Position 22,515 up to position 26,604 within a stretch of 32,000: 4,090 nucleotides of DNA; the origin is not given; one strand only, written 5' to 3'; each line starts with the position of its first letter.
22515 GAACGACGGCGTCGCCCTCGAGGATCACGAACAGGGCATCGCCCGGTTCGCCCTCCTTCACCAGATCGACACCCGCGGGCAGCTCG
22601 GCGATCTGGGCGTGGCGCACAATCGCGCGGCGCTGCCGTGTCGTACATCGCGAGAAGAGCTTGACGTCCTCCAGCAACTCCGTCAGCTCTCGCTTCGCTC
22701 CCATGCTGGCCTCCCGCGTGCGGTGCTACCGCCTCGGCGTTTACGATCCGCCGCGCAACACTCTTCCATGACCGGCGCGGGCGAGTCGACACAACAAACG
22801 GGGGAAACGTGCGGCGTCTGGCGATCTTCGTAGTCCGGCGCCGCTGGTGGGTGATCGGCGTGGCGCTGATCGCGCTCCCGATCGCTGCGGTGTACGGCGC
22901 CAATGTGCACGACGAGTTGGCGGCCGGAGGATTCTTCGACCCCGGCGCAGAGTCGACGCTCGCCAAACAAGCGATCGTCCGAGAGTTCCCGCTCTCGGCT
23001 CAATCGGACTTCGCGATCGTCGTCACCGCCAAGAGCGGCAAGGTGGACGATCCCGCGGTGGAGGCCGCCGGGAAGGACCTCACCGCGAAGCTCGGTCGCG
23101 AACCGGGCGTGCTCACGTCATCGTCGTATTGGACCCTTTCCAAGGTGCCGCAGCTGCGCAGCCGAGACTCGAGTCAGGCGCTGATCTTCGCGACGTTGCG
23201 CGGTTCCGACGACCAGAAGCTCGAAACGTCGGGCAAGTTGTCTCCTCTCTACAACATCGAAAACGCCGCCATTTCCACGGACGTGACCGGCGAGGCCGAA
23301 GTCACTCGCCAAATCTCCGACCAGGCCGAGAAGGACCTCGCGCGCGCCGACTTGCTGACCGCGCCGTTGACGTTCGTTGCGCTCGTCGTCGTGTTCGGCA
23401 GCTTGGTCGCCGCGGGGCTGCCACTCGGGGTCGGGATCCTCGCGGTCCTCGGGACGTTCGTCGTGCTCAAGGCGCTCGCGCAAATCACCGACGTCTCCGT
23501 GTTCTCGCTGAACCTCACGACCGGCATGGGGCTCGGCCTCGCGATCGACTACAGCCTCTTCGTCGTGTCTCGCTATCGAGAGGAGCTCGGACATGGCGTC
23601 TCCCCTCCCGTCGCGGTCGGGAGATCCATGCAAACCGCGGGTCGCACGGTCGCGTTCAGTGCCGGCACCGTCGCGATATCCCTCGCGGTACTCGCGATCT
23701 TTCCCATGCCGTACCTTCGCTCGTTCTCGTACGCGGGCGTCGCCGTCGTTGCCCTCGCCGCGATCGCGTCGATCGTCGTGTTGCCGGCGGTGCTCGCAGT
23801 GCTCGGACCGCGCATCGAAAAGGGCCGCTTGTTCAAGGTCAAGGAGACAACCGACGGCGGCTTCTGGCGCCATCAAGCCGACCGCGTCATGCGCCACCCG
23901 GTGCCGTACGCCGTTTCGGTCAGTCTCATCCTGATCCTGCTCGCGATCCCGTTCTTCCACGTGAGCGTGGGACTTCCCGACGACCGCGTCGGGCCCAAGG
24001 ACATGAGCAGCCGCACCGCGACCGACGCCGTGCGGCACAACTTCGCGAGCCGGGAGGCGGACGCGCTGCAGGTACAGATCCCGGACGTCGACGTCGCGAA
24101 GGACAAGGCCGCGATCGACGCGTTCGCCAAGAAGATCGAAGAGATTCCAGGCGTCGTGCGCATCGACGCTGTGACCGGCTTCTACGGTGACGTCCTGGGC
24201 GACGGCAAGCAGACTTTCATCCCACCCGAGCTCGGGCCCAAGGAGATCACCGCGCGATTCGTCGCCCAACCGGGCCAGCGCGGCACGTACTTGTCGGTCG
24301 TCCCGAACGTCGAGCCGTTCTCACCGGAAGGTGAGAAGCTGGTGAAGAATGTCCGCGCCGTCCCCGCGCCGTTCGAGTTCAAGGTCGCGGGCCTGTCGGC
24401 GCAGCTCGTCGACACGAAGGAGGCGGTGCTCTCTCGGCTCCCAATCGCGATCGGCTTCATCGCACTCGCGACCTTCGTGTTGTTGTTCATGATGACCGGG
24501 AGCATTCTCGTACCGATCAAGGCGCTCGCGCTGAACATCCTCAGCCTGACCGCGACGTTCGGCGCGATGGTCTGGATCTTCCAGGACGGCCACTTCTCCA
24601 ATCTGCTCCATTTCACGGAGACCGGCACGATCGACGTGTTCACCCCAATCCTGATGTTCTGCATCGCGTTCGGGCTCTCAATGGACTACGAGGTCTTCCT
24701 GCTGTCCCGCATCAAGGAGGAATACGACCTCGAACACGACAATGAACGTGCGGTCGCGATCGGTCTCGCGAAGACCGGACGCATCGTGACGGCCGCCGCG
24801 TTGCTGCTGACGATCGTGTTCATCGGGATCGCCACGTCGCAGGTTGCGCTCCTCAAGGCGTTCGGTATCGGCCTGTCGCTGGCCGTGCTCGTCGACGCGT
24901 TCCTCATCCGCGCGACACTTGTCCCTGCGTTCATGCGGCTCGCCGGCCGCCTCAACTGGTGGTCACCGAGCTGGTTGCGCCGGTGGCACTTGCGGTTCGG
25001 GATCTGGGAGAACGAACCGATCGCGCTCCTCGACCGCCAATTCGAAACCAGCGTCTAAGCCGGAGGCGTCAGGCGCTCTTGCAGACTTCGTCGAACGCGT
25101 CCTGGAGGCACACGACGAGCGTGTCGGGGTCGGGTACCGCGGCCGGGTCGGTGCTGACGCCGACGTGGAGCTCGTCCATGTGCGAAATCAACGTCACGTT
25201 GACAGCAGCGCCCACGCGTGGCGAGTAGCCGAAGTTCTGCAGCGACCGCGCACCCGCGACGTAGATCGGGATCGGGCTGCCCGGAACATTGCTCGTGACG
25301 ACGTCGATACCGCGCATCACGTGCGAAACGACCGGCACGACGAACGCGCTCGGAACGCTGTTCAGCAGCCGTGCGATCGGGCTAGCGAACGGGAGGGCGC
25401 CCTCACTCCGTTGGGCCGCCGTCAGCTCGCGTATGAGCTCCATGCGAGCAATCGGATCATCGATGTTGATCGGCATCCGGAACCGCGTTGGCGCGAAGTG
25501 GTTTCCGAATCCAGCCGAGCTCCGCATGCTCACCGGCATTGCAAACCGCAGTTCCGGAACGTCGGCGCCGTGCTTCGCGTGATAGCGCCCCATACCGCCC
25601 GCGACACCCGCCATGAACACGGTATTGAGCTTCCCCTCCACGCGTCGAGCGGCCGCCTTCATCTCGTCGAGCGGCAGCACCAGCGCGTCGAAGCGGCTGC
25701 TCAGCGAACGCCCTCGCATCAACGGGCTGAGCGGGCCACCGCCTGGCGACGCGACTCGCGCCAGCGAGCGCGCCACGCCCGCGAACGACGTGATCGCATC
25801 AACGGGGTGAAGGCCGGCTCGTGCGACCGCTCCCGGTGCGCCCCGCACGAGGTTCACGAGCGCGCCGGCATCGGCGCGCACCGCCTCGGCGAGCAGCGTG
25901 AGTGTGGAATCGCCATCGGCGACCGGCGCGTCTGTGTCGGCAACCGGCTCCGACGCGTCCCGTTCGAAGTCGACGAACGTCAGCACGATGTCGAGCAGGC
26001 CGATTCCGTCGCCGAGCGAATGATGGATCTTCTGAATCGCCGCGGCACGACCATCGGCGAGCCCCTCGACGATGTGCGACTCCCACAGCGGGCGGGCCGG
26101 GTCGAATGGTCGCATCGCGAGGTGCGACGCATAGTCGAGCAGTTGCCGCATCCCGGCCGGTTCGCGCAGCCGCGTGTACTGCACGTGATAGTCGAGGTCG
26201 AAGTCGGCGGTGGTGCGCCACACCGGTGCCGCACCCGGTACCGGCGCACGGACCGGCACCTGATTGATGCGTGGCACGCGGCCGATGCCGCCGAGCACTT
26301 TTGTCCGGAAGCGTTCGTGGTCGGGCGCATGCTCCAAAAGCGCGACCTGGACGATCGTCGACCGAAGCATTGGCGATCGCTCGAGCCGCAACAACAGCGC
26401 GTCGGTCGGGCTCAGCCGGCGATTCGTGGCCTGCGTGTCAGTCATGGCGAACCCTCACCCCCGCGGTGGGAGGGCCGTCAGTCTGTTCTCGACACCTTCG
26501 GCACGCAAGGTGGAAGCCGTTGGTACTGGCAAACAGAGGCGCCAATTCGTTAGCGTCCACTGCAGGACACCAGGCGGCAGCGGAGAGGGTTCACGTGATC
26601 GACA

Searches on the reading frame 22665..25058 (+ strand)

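Call 30: search_protein_families(library=pfam, proteins=[window:22665-25058:+], max_evalue=0.0001)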
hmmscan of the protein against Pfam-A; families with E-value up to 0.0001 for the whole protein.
window:22665-25058:+ (797 aa): 2 families
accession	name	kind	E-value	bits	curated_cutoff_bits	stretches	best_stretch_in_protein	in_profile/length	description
PF03176.21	MMPL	-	1.2e-77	261.5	20.5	2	92-414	4-332/333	MMPL family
PF12349.14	Sterol-sensing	-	2.4e-05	24.7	22.3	0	669-760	47-136/153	Sterol-sensing domain of SREBP cleavage-activation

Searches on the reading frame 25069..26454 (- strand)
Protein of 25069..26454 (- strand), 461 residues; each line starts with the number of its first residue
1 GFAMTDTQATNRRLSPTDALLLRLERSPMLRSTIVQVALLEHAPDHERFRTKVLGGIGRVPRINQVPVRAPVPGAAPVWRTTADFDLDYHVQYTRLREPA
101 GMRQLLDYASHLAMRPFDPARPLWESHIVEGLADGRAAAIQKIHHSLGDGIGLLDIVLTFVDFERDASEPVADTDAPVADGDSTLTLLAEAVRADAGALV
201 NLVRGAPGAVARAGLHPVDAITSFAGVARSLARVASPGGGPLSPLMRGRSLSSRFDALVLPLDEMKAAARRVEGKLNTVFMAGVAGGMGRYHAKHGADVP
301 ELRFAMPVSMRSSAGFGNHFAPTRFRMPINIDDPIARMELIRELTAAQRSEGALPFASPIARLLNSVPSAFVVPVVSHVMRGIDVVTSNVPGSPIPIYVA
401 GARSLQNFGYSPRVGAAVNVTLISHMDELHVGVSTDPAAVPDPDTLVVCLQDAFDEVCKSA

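Call 30: search_protein_families(library=pfam, proteins=[window:25069-26454:-], max_evalue=0.0001)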
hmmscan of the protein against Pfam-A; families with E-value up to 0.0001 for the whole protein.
window:25069-26454:- (461 aa): 2 families
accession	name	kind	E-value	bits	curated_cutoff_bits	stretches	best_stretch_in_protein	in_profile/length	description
PF03007.21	WS_DGAT_cat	-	8.5e-43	147.4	23.6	1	14-279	1-262/263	Wax ester synthase/diacylglycerol acyltransferase catalytic domain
PF06974.18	WS_DGAT_C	-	9.5e-24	84.5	20.7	1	317-456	2-143/145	WS/DGAT C-terminal domain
